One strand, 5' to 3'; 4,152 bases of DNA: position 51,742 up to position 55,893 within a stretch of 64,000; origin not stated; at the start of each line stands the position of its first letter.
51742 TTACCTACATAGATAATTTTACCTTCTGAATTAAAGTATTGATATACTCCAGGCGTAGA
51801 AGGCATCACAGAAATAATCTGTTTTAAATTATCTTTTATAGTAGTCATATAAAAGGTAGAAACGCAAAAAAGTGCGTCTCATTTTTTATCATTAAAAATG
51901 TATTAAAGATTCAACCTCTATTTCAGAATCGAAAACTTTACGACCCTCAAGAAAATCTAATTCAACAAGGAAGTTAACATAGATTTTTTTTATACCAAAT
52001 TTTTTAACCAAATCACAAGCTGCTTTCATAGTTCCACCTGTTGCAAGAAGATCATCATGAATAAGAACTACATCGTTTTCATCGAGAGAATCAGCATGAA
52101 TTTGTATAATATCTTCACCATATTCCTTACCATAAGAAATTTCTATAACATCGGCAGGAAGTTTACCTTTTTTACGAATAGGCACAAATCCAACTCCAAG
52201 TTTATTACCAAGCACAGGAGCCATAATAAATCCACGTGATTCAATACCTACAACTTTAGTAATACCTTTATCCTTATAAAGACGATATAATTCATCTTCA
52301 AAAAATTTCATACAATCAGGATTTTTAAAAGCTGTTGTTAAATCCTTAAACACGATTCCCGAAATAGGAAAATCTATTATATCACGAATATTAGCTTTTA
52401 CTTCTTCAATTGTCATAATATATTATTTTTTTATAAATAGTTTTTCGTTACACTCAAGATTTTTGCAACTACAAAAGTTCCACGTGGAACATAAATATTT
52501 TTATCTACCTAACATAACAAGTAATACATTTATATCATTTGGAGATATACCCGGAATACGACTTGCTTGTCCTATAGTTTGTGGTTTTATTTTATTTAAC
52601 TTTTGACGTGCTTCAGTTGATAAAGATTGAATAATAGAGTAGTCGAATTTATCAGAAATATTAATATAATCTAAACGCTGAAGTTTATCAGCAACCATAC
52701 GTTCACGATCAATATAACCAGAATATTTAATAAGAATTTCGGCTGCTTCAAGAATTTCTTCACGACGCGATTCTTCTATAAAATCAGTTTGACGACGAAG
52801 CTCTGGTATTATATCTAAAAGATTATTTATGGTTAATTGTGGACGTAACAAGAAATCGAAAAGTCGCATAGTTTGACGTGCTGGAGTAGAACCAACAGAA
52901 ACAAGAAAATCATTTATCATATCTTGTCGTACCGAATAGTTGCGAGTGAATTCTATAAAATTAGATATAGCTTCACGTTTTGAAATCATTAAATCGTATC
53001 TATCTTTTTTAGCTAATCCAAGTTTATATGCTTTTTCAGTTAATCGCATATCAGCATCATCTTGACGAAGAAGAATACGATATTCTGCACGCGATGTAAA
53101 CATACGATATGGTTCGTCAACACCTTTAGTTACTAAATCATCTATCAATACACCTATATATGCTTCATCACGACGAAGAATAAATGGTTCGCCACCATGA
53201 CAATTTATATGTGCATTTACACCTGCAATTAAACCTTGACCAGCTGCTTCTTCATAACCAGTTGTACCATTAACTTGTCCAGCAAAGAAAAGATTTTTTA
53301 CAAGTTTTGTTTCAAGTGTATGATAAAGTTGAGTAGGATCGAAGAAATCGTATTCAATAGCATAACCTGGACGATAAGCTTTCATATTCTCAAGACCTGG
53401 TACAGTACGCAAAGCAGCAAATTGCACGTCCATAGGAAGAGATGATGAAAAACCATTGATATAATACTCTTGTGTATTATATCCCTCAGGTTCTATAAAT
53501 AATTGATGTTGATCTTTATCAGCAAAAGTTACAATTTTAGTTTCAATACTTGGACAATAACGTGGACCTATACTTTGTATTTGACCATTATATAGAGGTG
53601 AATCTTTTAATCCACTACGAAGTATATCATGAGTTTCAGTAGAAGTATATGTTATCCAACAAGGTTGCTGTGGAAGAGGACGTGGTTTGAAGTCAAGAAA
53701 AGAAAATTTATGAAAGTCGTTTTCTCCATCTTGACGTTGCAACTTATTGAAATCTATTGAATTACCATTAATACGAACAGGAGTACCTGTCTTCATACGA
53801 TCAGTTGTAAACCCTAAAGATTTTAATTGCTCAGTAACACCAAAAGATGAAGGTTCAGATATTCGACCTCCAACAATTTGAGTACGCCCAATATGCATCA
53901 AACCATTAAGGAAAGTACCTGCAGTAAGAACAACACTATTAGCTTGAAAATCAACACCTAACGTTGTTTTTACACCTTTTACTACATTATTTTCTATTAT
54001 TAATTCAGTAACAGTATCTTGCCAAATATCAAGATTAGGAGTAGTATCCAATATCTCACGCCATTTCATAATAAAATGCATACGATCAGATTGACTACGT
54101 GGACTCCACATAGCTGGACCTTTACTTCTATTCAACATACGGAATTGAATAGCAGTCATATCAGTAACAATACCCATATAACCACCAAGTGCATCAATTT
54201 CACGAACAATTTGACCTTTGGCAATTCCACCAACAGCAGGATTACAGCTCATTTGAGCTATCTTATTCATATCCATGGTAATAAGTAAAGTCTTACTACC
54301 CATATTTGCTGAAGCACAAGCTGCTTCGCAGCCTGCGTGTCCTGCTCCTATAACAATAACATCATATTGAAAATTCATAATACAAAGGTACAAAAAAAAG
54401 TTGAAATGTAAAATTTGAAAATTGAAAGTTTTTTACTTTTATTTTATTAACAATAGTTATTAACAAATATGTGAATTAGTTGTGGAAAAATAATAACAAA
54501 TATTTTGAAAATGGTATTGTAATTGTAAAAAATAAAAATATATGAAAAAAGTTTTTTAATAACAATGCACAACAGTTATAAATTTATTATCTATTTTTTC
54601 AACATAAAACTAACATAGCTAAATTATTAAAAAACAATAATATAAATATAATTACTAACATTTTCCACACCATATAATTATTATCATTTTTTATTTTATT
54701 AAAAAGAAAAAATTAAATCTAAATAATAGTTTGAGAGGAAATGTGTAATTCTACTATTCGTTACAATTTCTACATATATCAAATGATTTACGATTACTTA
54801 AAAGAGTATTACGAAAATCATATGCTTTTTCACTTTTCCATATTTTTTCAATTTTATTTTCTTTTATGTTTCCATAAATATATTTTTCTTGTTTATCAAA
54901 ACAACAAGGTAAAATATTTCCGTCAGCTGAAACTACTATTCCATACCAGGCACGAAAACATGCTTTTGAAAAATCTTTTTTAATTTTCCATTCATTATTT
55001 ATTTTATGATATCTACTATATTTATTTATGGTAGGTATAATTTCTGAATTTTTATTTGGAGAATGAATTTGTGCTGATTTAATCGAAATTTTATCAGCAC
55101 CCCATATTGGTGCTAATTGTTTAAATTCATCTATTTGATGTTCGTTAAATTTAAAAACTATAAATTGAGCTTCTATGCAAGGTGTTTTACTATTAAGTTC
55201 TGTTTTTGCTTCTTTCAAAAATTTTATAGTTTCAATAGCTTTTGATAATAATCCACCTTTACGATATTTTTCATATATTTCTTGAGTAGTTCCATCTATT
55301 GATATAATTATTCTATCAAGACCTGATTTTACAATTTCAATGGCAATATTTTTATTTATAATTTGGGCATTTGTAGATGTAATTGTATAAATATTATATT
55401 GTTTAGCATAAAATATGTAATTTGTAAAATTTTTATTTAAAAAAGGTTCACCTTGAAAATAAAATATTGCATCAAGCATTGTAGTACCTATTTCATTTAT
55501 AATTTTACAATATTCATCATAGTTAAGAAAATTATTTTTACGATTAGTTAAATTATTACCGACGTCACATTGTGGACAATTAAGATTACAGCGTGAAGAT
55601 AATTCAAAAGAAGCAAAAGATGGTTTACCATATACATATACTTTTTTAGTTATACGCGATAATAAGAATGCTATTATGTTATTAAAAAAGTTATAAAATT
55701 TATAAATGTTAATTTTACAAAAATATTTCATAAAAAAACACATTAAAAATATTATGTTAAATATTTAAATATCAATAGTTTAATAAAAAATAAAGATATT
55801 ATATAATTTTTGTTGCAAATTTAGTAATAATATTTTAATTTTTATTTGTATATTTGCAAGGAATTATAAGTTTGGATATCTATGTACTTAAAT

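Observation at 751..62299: Heptamer arrays mark most gene and operon junctions of the backbone but are missing from the AT-rich islands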

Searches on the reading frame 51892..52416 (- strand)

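Call 27: search_protein_families(library=pfam, proteins=[window:51892-52416:-])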
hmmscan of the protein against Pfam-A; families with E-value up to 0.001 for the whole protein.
window:51892-52416:- (174 aa): 1 family
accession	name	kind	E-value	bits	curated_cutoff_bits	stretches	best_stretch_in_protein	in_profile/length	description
PF00156.33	Pribosyltran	-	2.3e-14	53.4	26.3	1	48-146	26-119/158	Phosphoribosyl transferase domain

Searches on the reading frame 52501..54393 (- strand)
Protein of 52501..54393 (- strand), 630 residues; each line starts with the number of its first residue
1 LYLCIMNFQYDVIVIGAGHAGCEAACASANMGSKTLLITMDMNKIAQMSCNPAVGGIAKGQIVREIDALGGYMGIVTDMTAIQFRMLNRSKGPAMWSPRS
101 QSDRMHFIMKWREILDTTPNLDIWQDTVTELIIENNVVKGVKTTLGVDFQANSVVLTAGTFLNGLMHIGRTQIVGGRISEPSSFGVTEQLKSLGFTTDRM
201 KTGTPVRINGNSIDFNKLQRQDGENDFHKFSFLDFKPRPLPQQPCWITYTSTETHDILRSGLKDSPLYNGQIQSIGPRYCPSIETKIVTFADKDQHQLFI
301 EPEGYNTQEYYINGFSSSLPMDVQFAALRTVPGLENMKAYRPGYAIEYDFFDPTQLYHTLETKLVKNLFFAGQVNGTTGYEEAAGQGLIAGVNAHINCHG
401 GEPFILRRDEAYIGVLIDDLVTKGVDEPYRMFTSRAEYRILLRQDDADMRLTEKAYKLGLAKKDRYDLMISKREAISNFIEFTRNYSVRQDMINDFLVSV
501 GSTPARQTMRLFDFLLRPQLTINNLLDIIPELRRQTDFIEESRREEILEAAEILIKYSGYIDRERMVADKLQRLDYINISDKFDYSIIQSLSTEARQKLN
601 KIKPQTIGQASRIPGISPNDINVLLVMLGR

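Call 27: search_protein_families(library=pfam, proteins=[window:52501-54393:-])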
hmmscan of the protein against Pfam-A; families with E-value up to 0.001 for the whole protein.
window:52501-54393:- (630 aa): 6 families
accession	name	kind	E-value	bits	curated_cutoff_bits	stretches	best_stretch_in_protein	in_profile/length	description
PF01134.28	GIDA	-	1e-161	538.9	22.1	1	11-400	1-389/391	Glucose inhibited division protein A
PF13932.14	SAM_GIDA_C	-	7.6e-24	83.7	27.1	1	570-625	2-57/57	tRNA modifying enzyme MnmG/GidA C-terminal helical bundle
PF21680.2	GIDA_C_1st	-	1.4e-19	71.1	24.7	1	463-565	1-96/96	tRNA modifying enzyme MnmG/GidA C-terminal helical domain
PF12831.13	FAD_oxidored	-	1.3e-05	25.2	27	1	11-39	1-29/416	FAD dependent oxidoreductase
PF07992.20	Pyr_redox_2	-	0.00015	21.7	26.1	1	10-54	1-44/291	Pyridine nucleotide-disulphide oxidoreductase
PF00890.30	FAD_binding_2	-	0.00046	19.9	20.4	1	11-40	1-30/414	FAD binding domain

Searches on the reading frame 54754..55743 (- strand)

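Call 27: search_protein_families(library=pfam, proteins=[window:54754-55743:-])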
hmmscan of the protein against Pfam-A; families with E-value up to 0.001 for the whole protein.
window:54754-55743:- (329 aa): 2 families
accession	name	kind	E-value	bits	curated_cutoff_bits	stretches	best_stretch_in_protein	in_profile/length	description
PF13186.11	SPASM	-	1.6e-16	60.8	21.5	1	262-328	1-67/67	Iron-sulfur cluster-binding domain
PF04055.27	Radical_SAM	-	3.9e-16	60.1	29.5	1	48-182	3-142/166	Radical SAM superfamily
